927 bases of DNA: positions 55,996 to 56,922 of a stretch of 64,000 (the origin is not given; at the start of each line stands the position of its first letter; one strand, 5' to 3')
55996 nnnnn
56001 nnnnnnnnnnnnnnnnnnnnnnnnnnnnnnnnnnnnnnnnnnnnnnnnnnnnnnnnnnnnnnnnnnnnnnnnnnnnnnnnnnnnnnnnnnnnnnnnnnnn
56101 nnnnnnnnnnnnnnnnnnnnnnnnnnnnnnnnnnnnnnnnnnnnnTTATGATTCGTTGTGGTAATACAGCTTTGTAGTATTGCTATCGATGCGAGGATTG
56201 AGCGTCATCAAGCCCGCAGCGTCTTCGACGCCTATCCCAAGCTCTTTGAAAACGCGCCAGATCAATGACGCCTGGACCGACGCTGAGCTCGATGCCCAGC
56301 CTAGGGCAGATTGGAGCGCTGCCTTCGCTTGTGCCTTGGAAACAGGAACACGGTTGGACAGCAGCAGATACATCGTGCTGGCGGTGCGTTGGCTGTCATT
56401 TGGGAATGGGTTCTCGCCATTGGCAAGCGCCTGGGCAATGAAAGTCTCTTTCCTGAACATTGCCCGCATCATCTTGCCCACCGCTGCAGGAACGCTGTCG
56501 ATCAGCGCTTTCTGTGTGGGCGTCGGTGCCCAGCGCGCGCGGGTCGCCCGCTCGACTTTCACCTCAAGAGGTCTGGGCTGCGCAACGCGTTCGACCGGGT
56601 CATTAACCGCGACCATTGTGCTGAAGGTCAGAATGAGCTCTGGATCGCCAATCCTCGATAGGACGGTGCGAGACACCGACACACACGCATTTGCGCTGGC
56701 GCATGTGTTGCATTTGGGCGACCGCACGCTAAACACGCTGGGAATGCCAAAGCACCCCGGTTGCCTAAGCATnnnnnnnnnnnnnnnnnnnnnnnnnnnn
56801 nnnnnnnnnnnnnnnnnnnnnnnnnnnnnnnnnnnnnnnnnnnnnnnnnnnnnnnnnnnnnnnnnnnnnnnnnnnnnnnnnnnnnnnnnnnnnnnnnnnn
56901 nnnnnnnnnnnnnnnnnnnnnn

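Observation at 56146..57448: Phage-encoded sigma factor with a translationally coupled Cys-rich partner (possible sigma/anti-sigma pair)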

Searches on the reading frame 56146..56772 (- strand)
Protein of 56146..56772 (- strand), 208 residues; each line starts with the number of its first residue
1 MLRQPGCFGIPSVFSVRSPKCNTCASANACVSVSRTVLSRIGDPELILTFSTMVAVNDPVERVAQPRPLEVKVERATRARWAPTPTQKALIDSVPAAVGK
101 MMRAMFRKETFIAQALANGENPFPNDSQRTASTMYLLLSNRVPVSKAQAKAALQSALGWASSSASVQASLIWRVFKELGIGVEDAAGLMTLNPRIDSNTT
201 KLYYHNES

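Call 3: search_protein_families(library=pfam, proteins=[window:56146-56772:-], max_evalue=1)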
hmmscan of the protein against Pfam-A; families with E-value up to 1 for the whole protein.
window:56146-56772:- (208 aa): 1 family
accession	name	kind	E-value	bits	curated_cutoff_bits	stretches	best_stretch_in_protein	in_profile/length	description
PF01318.25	Bromo_coat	-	0.037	14.6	27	1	144-180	110-146/189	Bromovirus coat protein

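Call 4: search_protein_families(library=phrogs, proteins=[window:56146-56772:-], max_evalue=0.1)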
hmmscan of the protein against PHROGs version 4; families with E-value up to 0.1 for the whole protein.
window:56146-56772:- (208 aa): 1 family
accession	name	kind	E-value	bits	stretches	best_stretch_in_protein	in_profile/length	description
phrog_3616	-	unknown function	1.3e-19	71.9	2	61-187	88-217/222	-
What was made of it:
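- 56146..56772 (-): Partner protein B, 208 aa. It belongs to an uncharacterised family (phrog_3616). phrog_3616 E 1.3e-19 (call 4).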

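Call 6: search_dna_similar(query=window:56146-56772:-, collection=phages, mode=protein, max_rows=40)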
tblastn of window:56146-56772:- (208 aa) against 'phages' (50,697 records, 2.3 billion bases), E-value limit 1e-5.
No match.

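Call 16: search_protein_families(library=ncbifam, proteins=[window:56146-56772:-], max_evalue=1)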
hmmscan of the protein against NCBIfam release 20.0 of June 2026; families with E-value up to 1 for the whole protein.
window:56146-56772:- (208 aa): 0 families

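Call 18: search_solved_structures(query=window:56146-56772:-, max_evalue=10)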
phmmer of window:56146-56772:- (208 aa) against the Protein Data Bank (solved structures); distinct sequences matched with E-value up to 10: 0.

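Call 20: find_homologous_proteins(query=window:56146-56772:-, max_evalue=0.001)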
Query window:56146-56772:- (208 aa): 1 proteins with E <= 0.001 among 332 candidates.
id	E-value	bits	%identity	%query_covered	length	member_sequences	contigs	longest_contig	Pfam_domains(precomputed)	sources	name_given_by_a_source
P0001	5.9e-131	452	100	100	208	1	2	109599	-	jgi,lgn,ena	-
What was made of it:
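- Tried and rejected: The word-indexed homologue search found only B itself (call 20).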

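Call 32: find_homologous_proteins(query=A1, max_evalue=0.001)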
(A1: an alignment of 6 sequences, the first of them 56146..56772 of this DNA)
Query A1 (6 sequences) (208 aa, profile of the alignment): 48 proteins with E <= 0.001 among 4156 candidates.
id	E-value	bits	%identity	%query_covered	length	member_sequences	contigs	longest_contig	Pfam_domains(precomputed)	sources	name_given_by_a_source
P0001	7.4e-66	240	100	100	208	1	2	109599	-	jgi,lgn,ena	-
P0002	7.7e-63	230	22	84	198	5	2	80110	-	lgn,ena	-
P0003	3.1e-60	222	21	90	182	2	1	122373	-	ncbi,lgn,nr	ncbi:hypothetical protein B1VFA_133 [Rhizobium phage B1VFA]|nr:hypothetical protein B1VFA_133 [Rhizo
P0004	1.3e-59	220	20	90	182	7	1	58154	-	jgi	jgi:hypothetical protein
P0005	1.8e-57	213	27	32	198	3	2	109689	-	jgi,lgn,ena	jgi:hypothetical protein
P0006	3.3e-57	212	20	84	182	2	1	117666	-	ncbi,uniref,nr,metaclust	ncbi:hypothetical protein B9J07_28195 [Sinorhizobium sp. LM21]|uniref:hypothetical protein n=1 Tax=S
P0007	4.6e-57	211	24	84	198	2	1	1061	-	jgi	-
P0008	1.3e-56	210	21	84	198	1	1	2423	-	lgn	-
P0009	3.2e-56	209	21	90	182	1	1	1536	-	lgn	-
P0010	4.7e-56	208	22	90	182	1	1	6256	-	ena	-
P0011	1.7e-55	206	21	84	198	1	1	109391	-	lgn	-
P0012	7.2e-55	204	25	84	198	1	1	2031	-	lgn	-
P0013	1.6e-54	203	22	84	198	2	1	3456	-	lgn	-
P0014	4.9e-54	201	17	90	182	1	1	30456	-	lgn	-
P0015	3.5e-52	195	23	84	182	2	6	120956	-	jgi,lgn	jgi:hypothetical protein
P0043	9.3e-30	122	24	32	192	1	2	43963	-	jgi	jgi:adenine-specific DNA glycosylase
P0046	3.6e-25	107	30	96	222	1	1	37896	-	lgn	-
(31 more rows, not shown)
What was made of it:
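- JGI even names one homologue 'adenine-specific DNA glycosylase' (call 32).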

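Call 34: search_protein_representatives(protein=window:56146-56772:-)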
Query: 208 residues. Proteins with E-value up to 0.001 (for the whole library): 119; up to 1e-10: 31; up to 1e-30: 4. The best 119 are listed.
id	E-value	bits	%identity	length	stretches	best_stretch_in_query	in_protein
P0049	1.3e-50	188.4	50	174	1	35-206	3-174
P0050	5.5e-37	143.9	40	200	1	6-202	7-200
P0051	4.6e-33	131.1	43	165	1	41-202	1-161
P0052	8.1e-33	130.3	38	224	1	4-205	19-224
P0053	3.0e-20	89.3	35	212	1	4-195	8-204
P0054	1.3e-17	80.7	34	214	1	4-198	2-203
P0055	9.0e-17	78.0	36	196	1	3-199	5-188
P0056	3.8e-16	76.0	30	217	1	2-195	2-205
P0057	8.4e-16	74.8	31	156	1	49-205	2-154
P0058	2.3e-15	73.4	29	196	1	3-188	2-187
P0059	9.3e-15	71.4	31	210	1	4-195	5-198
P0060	1.4e-14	70.8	29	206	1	4-191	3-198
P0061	3.3e-14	69.6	33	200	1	3-189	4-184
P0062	3.5e-14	69.5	30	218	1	5-203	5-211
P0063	4.6e-14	69.1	33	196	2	69-195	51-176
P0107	8.3e-07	45.5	29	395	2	83-181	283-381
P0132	2.5e-05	40.7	32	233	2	2-43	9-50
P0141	7.8e-05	39.1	42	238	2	3-41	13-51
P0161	5.0e-04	36.4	32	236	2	4-35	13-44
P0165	7.1e-04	35.9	25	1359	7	99-189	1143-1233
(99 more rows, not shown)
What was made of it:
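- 56146..56772 (-): 119 clusters at 50% identity, nearly all 140-240 aa (call 34).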

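Call 40: search_solved_structures(query=A3, max_evalue=10, show_alignments=3)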
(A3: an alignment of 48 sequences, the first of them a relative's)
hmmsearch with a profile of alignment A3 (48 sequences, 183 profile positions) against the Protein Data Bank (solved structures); distinct sequences matched with E-value up to 10: 12.
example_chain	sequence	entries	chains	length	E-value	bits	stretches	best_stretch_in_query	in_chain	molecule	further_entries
6ndz_B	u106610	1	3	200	0.037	17.3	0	91-135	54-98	Designed repeat binding protein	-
6ne1_B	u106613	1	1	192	0.084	16.2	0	90-140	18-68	Pfs, NACHT and Ankyrin domain protein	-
6ne2_B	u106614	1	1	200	0.089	16.1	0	87-132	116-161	Designed repeat protein binder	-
6ne4_B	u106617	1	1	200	0.12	15.6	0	88-132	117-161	Designed repeat binding protein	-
1rp3_B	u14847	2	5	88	0.29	14.4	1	60-103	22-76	anti sigma factor FlgM | anti-sigma factor FlgM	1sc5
7f7n_A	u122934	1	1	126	0.54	13.5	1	20-62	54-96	Transcriptional regulator WhiB4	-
2c40_A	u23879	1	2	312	0.59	13.4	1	87-122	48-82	INOSINE-URIDINE PREFERRING NUCLEOSIDE HYDROLASE FAMILY PROTEIN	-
2l6b_A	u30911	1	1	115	0.82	12.9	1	87-135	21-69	NR1C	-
5j2l_B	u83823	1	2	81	1.6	12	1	43-101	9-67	protein design 2L4HC2_11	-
9goa_A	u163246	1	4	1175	2.3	11.5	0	82-132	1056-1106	Alpha-latrotoxin-Lt1a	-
9go9_A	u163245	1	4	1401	4.6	10.5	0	82-132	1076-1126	Alpha-latrotoxin-Lt1a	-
4c47_A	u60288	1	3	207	6.2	10.1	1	43-99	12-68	INNER MEMBRANE LIPOPROTEIN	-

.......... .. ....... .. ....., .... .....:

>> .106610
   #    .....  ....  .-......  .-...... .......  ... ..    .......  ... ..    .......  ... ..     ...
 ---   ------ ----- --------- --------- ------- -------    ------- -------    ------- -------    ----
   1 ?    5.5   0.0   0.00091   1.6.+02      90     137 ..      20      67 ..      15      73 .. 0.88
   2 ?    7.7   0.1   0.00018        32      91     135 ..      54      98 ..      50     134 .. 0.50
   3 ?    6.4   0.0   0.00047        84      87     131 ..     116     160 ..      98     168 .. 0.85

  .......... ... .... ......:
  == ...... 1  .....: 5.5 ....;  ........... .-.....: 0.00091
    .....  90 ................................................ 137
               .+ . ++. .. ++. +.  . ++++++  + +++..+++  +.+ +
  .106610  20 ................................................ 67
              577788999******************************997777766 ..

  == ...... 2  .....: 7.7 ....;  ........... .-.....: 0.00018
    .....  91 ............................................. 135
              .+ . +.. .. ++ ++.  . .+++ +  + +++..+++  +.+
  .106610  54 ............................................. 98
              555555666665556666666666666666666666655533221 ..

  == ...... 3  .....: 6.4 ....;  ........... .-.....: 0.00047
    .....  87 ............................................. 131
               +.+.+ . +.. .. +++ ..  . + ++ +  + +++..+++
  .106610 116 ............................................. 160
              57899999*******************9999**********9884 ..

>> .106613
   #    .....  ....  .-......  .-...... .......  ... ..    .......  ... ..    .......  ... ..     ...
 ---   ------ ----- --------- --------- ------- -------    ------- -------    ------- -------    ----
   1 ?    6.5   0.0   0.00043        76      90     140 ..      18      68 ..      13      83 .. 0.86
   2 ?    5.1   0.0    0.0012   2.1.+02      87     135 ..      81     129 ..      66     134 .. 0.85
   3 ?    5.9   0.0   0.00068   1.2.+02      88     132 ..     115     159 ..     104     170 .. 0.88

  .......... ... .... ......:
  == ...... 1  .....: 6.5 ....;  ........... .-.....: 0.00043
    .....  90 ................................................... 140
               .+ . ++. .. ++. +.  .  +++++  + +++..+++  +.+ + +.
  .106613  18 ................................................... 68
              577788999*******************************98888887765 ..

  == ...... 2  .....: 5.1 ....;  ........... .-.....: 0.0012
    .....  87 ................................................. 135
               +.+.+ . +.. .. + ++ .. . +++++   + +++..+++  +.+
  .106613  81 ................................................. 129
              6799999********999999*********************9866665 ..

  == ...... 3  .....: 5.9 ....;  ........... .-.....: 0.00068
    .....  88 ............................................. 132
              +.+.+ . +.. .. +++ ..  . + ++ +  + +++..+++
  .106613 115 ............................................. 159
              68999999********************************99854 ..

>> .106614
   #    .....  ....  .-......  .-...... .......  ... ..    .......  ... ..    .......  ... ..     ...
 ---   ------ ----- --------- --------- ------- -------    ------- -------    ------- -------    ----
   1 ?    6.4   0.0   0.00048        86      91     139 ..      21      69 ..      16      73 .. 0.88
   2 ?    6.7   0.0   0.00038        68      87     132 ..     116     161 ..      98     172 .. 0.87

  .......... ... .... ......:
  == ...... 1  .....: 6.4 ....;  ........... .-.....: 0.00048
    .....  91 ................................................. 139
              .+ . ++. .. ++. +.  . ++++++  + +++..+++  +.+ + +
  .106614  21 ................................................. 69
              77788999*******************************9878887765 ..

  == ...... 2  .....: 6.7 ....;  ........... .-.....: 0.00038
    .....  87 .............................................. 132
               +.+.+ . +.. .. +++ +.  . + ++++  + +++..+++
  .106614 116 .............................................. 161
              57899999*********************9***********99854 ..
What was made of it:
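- On Class I anti-sigma factors (ASD / ZAS): None in NCBIfam or PDB (calls 16, 18, 40).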

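Call 42: find_related_loci(query=A3, collection=viral_contigs, flank=6000)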
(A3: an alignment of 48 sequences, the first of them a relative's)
Query A3 (208 aa) in viral_contigs; peptide patterns used: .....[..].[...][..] (x = any residue, [..] = any of these).
73 stretches matched a pattern; 13 encode a relative of the query (tblastn E <= 1e-3); 13 distinct loci.
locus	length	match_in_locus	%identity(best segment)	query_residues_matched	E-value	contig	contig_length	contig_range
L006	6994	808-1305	27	5-191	9e-12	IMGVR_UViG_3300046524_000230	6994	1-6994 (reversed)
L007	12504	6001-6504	27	5-191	2e-11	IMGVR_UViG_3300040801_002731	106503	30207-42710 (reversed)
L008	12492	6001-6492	24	5-191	7e-11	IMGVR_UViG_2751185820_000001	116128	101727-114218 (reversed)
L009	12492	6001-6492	25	5-191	1e-10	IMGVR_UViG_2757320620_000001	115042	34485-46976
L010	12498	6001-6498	23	5-191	2e-9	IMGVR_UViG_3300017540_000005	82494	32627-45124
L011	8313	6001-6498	23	5-191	2e-9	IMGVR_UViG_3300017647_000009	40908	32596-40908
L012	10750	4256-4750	22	5-191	1e-8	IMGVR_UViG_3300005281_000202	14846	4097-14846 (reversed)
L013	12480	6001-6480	26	5-186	8e-8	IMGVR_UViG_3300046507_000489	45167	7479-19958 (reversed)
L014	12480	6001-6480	22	5-187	8e-8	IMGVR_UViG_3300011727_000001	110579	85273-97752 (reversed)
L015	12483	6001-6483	23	5-179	8e-6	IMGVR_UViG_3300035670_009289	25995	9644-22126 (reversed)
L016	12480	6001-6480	23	5-179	1e-5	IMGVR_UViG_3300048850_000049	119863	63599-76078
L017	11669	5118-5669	22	1-180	2e-4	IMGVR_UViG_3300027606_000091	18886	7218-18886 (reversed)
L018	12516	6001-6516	20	5-191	1e-4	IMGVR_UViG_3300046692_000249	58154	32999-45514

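Call 43: predict_structure(alignment_id=A3)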
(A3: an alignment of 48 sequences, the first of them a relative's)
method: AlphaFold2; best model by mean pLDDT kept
length: 208 residues; sequences in the alignment: 48
mean_pLDDT: 81.9   pTM: 0.58
mean pLDDT of the five models: 81.9, 80.4, 79.0, 77.4, 77.4
residues with pLDDT >= 90: 92; 70-90: 70; 50-70: 34; < 50: 12
segments of 3 or more residues with pLDDT < 50: 199-208
pLDDT, mean of each block of 10 residues (from residue 1): 61 81 89 91 90 84 61 62 91 96 83 80 78 82 94 95 96 93 95 69 40
secondary structure, 60 per line:
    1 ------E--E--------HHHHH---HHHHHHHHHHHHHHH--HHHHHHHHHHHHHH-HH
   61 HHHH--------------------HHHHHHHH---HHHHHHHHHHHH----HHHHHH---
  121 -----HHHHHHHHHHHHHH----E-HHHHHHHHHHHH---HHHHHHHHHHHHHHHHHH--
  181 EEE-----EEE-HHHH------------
elements in order: H19-23 H27-41 H44-57 H59-64 H85-92 H96-107 H112-117 H126-139 H146-157 H161-178 E181-183 E189-191 H193-196
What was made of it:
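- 56146..56772 (-): AF2 pLDDT 81.9 (call 43).
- On Winged-helix DNA-binding domains: Model pLDDT is 93-96 across residues 141-190 (call 43).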

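Call 67: fold_search(model_id=the predicted structure, library=pdb)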
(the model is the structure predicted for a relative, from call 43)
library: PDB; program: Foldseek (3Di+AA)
matches with E <= 10: 418; with E <= 0.001: 0
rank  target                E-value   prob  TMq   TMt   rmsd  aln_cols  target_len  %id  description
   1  9zd6_A                3.9e-01  0.90  0.26  0.15   6.4        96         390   14  Bacterial interstrand DNA crosslink glycosylase AlkX/YcaQ bound to DNA (released 2026-01-14)
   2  5w1e                  5.1e-01  0.69  0.24  0.11   8.1        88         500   16  PobR in complex with PHB (released 2017-12-13)
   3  8h3t_A                5.4e-01  0.44  0.24  0.15   9.3       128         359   15  The crystal structure of AlpH (released 2023-09-13)
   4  1f5t_A                5.7e-01  0.87  0.22  0.35   3.8        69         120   16  DIPHTHERIA TOX REPRESSOR (C102D MUTANT) COMPLEXED WITH NICKEL AND DTXR CONSENSUS BINDING SEQUENCE (released 2000-09-25)
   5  7sxq_B                6.3e-01  0.21  0.19  0.08  12.2       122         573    8  Plasmodium falciparum apicoplast DNA polymerase (exo-minus) without affinity tag (released 2022-10-19)
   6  9zd6_B                6.6e-01  0.77  0.28  0.16   6.6       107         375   14  Bacterial interstrand DNA crosslink glycosylase AlkX/YcaQ bound to DNA (released 2026-01-14)
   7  1g3w                  7.8e-01  0.82  0.22  0.22   3.7        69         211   14  CD-CYS102SER DTXR (released 2001-10-25)
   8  2xig_B                8.6e-01  0.75  0.27  0.36   6.8        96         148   11  The structure of the Helicobacter pylori ferric uptake regulator Fur reveals three functional metal binding sites (released 2011-01-19)
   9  3p9c                  8.6e-01  0.38  0.23  0.15   7.3       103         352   14  Crystal structure of perennial ryegrass LpOMT1 bound to SAH (released 2011-01-12)
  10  9bps_A                9.1e-01  0.12  0.16  0.07  12.8       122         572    9  Plasmodium falciparum apicoplast DNA polymerase mutant - K417M (released 2025-05-14)
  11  8dk1_E                9.6e-01  0.41  0.24  0.28  11.2       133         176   16  CryoEM structure of JetABC (head construct) from Pseudomonas aeruginosa PA14 (released 2022-10-05)
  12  4mtd_C                1.0e+00  0.89  0.29  0.40   6.5        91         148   14  Zinc Uptake Regulator Complexed With Zinc AND DNA (released 2014-11-05)
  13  7asv_A                1.0e+00  0.85  0.24  0.31   3.9        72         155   14  Crystal structure of tWHD2 of Rpc5 subunit of human RNA Polymerase III (released 2020-12-30)
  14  2isy_A                1.0e+00  0.75  0.23  0.30   3.9        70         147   16  Crystal structure of the nickel-activated two-domain iron-dependent regulator (IdeR) (released 2007-02-13)
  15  1c0w_B                1.0e+00  0.72  0.22  0.21   3.8        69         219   14  CRYSTAL STRUCTURE OF THE COBALT-ACTIVATED DIPHTHERIA TOXIN REPRESSOR-DNA COMPLEX REVEALS A METAL BINDING SH-LIKE DOMAI (released 2000-07-22)
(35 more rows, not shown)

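Call 68: find_encoding_contigs(protein=P0001, flank=3000, max_places=3)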
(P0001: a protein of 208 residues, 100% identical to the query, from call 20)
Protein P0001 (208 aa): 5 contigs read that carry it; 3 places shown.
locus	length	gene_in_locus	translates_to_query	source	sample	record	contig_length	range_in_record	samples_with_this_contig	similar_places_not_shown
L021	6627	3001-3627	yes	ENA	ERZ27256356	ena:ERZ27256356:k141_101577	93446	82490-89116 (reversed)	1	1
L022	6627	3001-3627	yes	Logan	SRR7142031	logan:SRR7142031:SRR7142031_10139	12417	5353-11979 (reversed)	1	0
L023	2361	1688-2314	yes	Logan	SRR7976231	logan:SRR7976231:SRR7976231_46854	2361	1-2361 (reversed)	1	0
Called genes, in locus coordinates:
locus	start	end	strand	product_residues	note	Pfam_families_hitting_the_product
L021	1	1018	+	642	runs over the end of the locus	PF11775:CobT_C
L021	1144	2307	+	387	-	PF07728:AAA_5, PF08406:CbbQ_C (weak)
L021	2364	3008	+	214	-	PF04542:Sigma70_r2 (weak)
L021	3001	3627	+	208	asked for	-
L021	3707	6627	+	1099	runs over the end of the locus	PF02811:PHP, PF07733:DNA_pol3_alpha, PF17657:DNA_pol3_finger, PF14579:HHH_6, PF03167:UDG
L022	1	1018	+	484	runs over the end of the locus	?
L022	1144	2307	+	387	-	PF07728:AAA_5, PF08406:CbbQ_C (weak)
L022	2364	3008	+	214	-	PF04542:Sigma70_r2 (weak)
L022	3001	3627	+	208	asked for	-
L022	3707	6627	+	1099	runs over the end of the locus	PF02811:PHP, PF07733:DNA_pol3_alpha, PF17657:DNA_pol3_finger, PF14579:HHH_6, PF03167:UDG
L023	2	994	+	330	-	?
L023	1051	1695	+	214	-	PF04542:Sigma70_r2 (weak)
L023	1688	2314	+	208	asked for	-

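Call 69: find_encoding_contigs(protein=P0046, flank=6000, max_places=2)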
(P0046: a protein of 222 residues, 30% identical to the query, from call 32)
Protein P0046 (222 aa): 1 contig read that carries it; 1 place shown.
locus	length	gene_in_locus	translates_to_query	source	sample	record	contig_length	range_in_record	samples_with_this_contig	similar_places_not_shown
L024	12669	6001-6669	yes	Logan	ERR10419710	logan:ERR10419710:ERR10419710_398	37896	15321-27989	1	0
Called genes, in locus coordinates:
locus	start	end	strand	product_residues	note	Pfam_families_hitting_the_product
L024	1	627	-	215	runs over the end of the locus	PF01656:CbiA, PF09140:MipZ (faint), PF10609:ParA (weak), PF13614:AAA_31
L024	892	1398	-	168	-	-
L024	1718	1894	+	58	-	-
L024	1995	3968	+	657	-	PF00092:VWA (faint), PF11775:CobT_C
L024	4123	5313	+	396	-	PF07728:AAA_5, PF08406:CbbQ_C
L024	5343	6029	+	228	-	-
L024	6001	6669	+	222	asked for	-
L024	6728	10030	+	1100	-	PF02811:PHP, PF07733:DNA_pol3_alpha, PF17657:DNA_pol3_finger, PF14579:HHH_6, PF03167:UDG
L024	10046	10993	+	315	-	-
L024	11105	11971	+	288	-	-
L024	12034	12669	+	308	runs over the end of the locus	PF02739:5_3_exonuc_N, PF01367:5_3_exonuc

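Call 70: find_encoding_contigs(protein=P0043, flank=6000, max_places=2)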
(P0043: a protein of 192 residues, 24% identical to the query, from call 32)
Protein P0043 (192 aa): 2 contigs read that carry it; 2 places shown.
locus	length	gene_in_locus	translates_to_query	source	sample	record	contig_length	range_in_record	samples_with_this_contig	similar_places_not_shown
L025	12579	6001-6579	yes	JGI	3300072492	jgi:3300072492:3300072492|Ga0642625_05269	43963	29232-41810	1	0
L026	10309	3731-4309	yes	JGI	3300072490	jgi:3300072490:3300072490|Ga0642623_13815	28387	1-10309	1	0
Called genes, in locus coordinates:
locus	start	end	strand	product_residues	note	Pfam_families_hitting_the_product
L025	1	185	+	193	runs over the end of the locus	-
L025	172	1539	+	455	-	PF01068:DNA_ligase_A_M, PF09414:RNA_ligase (weak), PF14743:DNA_ligase_OB_2, PF04679:DNA_ligase_A_C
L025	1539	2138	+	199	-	PF00625:Guanylate_kin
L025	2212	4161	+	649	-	PF06213:CobT, PF11775:CobT_C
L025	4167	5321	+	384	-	PF07728:AAA_5, PF07726:AAA_3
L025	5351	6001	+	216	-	-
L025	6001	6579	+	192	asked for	-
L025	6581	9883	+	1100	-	PF02811:PHP, PF07733:DNA_pol3_alpha, PF17657:DNA_pol3_finger, PF14579:HHH_6, PF03167:UDG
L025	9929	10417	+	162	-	-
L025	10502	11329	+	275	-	PF08804:gp32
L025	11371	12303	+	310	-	PF02739:5_3_exonuc_N, PF01367:5_3_exonuc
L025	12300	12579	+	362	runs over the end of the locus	PF00154:RecA_N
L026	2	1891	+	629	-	?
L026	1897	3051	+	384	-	PF07728:AAA_5, PF07726:AAA_3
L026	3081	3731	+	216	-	-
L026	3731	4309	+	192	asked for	-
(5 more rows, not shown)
